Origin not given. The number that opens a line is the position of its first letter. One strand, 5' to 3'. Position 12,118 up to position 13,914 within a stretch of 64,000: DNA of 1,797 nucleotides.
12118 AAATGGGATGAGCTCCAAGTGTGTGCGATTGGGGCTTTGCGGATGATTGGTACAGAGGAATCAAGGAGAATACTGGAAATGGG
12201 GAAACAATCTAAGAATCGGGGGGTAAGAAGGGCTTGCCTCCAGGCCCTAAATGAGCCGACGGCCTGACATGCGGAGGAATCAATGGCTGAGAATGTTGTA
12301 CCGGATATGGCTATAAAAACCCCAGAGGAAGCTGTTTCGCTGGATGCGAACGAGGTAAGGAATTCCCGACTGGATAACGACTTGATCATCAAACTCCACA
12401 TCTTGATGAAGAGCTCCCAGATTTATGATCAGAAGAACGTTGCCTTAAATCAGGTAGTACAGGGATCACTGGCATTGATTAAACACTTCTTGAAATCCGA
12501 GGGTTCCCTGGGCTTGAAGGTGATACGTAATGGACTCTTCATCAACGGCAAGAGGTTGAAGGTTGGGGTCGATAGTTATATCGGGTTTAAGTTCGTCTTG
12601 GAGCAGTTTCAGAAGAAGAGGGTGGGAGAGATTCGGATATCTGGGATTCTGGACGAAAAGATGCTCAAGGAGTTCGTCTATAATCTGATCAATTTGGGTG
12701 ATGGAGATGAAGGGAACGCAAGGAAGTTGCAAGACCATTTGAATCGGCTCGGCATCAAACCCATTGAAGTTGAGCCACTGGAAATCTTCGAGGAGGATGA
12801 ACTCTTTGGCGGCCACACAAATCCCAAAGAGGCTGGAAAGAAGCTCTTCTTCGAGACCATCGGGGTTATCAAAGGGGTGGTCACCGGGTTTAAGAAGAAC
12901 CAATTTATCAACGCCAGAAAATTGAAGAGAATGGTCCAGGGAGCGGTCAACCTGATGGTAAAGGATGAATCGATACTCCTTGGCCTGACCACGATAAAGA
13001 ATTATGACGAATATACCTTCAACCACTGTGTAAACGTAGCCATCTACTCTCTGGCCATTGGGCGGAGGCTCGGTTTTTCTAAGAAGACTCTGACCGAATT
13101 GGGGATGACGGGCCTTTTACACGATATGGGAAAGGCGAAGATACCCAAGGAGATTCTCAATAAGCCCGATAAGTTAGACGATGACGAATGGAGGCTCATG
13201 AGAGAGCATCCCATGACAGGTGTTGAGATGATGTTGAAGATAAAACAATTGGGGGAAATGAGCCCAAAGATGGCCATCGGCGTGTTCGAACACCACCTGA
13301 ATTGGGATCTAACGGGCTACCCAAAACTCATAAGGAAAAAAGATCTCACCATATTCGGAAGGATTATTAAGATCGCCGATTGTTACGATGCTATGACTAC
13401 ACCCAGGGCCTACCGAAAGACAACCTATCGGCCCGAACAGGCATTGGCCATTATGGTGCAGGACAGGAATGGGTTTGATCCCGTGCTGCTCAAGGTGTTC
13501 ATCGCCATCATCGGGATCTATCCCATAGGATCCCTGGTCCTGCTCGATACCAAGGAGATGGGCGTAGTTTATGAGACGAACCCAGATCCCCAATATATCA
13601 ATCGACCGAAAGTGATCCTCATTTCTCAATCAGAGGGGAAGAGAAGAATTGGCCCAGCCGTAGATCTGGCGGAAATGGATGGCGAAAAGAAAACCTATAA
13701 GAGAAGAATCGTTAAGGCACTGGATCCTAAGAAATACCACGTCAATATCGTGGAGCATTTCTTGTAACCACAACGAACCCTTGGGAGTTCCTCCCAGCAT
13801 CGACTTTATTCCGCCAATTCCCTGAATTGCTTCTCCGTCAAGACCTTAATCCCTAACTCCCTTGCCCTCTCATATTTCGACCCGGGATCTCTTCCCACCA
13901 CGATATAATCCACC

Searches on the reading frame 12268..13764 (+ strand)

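Call 46: search_protein_families(library=pfam, proteins=[window:12268-13764:+])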
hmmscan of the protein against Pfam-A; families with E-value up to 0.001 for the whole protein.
window:12268-13764:+ (499 aa): 2 families
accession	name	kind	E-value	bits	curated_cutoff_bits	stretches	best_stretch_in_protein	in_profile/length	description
PF13487.12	HD_5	-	1.5e-27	96.9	27.2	1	244-406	8-169/170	HD domain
PF01966.28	HD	-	4.6e-16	59.6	22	1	250-376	1-116/116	HD domain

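Call 48: search_protein_families(library=ncbifam, proteins=[window:12268-13764:+], max_evalue=0.001)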
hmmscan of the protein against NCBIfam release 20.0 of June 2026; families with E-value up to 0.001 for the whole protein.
window:12268-13764:+ (499 aa): 2 families
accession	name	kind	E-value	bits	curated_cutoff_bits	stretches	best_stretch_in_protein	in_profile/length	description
NF053512.1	nitric_RR_NosR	exception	3.6e-18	65.8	400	1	248-415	190-354/422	response regulator c-di-GMP phosphodiesterase, NosR family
TIGR00277.1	HDIG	domain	1.3e-06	28.2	27.6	1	246-326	1-69/84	HDIG domain-containing metalloprotein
